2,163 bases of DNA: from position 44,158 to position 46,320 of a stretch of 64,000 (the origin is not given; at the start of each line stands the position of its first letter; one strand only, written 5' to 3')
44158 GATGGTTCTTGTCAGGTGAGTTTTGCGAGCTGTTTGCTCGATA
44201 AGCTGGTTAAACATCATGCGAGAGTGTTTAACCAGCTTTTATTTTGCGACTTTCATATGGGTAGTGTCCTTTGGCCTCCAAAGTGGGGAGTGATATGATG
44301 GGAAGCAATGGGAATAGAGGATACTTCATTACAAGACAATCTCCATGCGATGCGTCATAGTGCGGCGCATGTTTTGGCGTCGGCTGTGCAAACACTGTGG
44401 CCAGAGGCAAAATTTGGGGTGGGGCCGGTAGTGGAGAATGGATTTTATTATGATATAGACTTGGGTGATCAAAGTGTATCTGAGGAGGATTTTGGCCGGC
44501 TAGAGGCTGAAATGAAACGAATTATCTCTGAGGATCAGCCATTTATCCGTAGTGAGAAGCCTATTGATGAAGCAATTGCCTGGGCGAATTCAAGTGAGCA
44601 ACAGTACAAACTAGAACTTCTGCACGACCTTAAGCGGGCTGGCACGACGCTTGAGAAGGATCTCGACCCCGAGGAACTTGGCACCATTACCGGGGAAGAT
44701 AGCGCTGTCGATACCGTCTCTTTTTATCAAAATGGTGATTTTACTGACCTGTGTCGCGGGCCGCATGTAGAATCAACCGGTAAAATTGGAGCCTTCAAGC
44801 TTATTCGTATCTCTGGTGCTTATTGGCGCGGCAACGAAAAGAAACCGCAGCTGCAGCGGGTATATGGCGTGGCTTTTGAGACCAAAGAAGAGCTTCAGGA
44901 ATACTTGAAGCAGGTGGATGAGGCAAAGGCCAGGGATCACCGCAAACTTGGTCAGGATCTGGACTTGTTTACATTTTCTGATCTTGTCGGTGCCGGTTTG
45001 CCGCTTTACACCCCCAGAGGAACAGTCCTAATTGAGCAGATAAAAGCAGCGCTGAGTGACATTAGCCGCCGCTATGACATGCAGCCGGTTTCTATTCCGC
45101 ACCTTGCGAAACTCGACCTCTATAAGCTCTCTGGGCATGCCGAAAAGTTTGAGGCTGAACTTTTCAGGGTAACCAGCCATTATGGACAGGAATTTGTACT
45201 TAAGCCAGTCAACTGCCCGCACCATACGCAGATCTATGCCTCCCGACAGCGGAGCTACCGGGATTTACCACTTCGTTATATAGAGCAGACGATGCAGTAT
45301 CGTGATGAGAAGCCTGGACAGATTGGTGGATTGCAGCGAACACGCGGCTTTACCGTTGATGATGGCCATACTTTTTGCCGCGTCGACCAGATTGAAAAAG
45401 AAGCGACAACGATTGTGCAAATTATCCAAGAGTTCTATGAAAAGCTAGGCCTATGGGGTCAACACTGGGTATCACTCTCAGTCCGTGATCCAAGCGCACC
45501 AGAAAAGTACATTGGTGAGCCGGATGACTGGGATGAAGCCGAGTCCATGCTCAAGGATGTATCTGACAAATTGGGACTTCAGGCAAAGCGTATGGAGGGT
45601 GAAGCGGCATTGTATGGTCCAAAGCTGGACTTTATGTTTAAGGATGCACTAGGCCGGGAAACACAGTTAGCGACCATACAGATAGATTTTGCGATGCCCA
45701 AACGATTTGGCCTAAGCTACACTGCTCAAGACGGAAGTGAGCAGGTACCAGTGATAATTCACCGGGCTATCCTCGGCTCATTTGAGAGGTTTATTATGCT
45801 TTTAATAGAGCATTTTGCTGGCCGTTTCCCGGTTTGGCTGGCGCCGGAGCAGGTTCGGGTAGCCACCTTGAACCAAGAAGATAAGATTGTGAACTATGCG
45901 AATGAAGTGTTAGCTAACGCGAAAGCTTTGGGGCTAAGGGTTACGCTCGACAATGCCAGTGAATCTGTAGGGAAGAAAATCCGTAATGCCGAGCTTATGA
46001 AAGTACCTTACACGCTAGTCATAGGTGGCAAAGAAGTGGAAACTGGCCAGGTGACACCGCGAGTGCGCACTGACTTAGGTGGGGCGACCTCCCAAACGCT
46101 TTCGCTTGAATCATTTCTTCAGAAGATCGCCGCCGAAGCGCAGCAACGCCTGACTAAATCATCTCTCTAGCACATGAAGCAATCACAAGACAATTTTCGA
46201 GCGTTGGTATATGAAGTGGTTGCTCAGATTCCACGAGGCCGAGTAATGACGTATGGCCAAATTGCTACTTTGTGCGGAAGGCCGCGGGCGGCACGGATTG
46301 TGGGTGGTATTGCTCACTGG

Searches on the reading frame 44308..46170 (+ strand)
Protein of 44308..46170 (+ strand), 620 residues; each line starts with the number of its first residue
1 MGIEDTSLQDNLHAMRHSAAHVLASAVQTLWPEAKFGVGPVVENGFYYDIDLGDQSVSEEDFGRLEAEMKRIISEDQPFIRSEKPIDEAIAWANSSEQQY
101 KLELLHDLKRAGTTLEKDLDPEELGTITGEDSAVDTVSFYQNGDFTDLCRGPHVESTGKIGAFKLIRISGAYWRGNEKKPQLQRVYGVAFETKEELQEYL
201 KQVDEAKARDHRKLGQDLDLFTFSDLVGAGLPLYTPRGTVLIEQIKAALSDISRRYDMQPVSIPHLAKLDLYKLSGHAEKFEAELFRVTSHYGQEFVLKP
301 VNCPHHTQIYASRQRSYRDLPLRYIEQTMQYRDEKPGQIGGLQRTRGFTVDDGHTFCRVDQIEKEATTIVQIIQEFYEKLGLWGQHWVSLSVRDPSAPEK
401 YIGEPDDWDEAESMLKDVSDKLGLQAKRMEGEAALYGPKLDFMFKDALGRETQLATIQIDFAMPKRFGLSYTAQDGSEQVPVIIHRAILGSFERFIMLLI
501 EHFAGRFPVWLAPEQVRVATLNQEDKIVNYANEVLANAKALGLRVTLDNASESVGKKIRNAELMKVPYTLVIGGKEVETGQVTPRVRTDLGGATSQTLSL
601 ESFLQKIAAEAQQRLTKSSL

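Call 89: search_protein_families(library=pfam, proteins=[window:44308-46170:+], max_evalue=0.00001)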
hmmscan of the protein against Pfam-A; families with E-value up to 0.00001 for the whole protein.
window:44308-46170:+ (620 aa): 3 families
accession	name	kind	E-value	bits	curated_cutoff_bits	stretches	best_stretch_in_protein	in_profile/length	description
PF00587.30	tRNA-synt_2b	-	1.4e-37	129.9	29.3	1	286-503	1-179/179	tRNA synthetase class II core domain (G, H, P, S and T)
PF03129.25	HGTP_anticodon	-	1.1e-18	67.6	21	1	515-609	1-93/94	Anticodon binding domain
PF07973.19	tRNA_SAD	-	3.3e-16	59.4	24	1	137-186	1-44/44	Threonyl and Alanyl tRNA synthetase second additional domain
